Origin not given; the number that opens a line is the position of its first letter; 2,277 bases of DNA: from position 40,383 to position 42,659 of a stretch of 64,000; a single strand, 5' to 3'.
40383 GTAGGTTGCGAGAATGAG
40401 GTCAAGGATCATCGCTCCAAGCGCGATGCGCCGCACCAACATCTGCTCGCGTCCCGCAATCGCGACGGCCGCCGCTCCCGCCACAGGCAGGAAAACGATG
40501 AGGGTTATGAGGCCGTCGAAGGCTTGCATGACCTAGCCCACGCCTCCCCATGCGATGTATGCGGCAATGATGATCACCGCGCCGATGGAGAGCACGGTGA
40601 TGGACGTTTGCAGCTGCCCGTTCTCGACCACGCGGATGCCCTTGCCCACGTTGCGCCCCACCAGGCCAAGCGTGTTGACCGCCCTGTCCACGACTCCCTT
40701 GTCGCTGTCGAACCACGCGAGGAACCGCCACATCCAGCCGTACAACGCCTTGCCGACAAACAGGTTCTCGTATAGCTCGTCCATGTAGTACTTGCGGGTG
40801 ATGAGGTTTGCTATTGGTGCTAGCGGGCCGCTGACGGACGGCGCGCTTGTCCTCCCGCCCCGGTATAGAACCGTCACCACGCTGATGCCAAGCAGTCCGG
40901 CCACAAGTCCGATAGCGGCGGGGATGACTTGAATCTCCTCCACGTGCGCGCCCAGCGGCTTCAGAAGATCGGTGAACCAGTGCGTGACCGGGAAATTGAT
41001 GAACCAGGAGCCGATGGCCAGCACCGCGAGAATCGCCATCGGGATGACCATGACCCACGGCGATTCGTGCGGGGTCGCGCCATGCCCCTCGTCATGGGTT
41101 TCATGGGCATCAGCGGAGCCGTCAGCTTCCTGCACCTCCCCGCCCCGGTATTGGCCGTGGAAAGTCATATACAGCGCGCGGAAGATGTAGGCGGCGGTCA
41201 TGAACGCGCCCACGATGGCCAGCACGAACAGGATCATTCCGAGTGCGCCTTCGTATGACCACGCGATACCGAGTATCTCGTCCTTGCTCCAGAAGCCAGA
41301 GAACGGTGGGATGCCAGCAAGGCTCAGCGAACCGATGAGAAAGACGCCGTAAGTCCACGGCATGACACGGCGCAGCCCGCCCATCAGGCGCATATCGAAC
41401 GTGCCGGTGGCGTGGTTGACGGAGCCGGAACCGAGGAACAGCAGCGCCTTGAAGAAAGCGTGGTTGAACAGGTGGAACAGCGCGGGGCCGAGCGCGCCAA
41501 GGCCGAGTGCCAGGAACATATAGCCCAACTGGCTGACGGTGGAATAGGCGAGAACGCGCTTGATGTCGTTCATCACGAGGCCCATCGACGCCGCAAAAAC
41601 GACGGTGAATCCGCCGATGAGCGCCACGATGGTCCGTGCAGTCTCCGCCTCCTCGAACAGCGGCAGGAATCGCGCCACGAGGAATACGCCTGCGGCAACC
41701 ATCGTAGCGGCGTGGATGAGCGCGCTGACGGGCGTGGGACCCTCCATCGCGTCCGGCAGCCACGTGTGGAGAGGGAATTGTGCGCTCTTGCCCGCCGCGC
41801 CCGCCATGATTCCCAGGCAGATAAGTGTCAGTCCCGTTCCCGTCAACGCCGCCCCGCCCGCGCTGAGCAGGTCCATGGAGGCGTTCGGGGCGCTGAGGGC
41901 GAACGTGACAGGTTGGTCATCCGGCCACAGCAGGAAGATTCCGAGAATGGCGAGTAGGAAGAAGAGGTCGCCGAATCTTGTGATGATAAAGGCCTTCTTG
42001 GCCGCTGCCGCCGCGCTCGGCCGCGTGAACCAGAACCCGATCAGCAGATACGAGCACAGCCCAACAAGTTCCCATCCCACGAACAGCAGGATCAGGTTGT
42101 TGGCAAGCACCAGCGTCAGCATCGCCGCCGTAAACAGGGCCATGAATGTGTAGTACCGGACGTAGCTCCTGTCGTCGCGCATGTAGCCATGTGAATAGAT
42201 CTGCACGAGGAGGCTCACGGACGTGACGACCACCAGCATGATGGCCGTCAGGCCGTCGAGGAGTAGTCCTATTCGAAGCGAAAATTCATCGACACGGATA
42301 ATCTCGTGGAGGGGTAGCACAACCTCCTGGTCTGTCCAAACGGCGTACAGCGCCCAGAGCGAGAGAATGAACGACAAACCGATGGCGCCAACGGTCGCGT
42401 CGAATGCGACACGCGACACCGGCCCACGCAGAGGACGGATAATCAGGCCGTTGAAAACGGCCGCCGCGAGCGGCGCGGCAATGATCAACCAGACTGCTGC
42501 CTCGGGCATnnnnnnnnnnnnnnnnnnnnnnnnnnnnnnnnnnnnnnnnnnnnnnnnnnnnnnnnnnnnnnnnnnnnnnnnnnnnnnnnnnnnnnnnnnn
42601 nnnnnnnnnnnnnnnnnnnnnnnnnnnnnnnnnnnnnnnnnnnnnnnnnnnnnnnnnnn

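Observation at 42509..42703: Unannotated-type 64-aa soluble protein gene embedded between nuoK and nuoL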

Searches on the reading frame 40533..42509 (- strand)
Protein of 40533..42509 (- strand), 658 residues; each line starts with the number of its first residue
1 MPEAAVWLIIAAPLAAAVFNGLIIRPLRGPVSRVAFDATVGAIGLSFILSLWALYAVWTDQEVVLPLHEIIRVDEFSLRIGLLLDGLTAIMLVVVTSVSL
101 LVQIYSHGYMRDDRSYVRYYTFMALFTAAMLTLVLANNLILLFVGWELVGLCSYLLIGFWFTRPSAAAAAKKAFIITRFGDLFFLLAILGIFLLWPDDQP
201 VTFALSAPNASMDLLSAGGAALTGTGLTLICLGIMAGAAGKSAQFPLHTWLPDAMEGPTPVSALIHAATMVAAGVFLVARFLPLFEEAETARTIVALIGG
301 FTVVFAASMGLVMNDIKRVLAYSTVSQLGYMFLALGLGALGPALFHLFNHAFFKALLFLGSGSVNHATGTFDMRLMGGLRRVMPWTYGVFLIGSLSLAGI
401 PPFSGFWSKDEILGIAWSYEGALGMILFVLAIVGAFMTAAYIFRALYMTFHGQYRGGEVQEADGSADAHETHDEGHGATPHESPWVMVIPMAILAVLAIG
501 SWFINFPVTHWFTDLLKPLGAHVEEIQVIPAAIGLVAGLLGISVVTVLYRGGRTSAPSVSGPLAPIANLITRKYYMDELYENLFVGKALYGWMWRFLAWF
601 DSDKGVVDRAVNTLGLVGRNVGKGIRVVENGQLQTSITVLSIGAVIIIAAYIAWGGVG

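Call 3: search_protein_families(library=pfam, proteins=[window:40533-42509:-], max_evalue=10)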
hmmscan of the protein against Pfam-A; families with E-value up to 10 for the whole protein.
window:40533-42509:- (658 aa): 4 families
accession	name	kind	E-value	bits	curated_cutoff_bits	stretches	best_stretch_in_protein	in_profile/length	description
PF00361.26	Proton_antipo_M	-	2.6e-79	266.9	21.5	1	136-432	1-291/294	NADH:quinone oxidoreductase/Mrp antiporter, TM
PF00662.26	Proton_antipo_N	-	2.7e-18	66.1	24.5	1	71-120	2-51/51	NADH-Ubiquinone oxidoreductase (complex I), chain 5 N-terminus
PF01010.25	Proton_antipo_C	-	0.019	15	26.8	1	474-516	87-131/243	NADH-dehyrogenase subunit F, TMs, (complex I) C-terminus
PF20237.3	DUF6594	-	0.024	15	30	1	261-315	170-221/238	Family of unknown function (DUF6594)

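Call 4: search_protein_families(library=ncbifam, proteins=[window:40533-42509:-], max_evalue=10)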
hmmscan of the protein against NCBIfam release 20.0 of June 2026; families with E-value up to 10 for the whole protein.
window:40533-42509:- (658 aa): 78 families (the best 25 are shown)
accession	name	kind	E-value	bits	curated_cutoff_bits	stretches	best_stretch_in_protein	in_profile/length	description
NF005141.0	PRK06590.1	equivalog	5e-196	653.3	556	1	5-653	4-611/615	NADH-quinone oxidoreductase subunit L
TIGR01974.1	NDH_I_L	subfamily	9e-191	636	407.5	1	6-651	3-629/630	NADH-quinone oxidoreductase subunit L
NF005626.0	PRK07376.1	equivalog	2.7e-166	554.7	963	1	5-649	7-669/675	NAD(P)H-quinone oxidoreductase subunit 5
NF040617.1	F420_dehyd_FpoL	exception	8e-136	454.4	1050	1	40-648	36-659/669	F420H2 dehydrogenase subunit FpoL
NF009288.0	PRK12648.1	equivalog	6.6e-95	319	1104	1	6-498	3-464/954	monovalent cation/H+ antiporter subunit A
NF005633.0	PRK07390.1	subfamily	1.1e-92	311.6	676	1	44-654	48-608/613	NAD(P)H-quinone oxidoreductase subunit F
TIGR01960.1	ndhF3_CO2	subfamily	6.2e-92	309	588.7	1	45-649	49-604/606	NAD(P)H dehydrogenase, subunit NdhF3 family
NF009285.0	PRK12645.1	equivalog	5.6e-90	302.7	1028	1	8-503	6-491/804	Na+/H+ antiporter subunit A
NF009287.0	PRK12647.1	equivalog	2.1e-89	301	937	1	68-510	58-472/773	putative monovalent cation/H+ antiporter subunit A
TIGR00940.1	2a6301s01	subfamily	5.6e-88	296.1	920.45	1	19-499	10-483/793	monovalent cation:proton antiporter subunit A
NF005097.0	PRK06525.1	equivalog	2.3e-85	287.1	430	1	42-453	34-442/480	hydrogenase 4 subunit D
NF009284.0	PRK12644.1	equivalog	6.2e-85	286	962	1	9-525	4-491/975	Na+/H+ antiporter subunit A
NF009289.0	PRK12649.1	equivalog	4.8e-81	273.2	1117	1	8-499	9-479/789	putative monovalent cation/H+ antiporter subunit A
NF009290.0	PRK12650.1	equivalog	1.3e-80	271.5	980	1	75-511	70-478/966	DUF4040 family protein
NF009286.0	PRK12646.1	equivalog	2.4e-72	244.6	1063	1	72-461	64-466/800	DUF4040 family protein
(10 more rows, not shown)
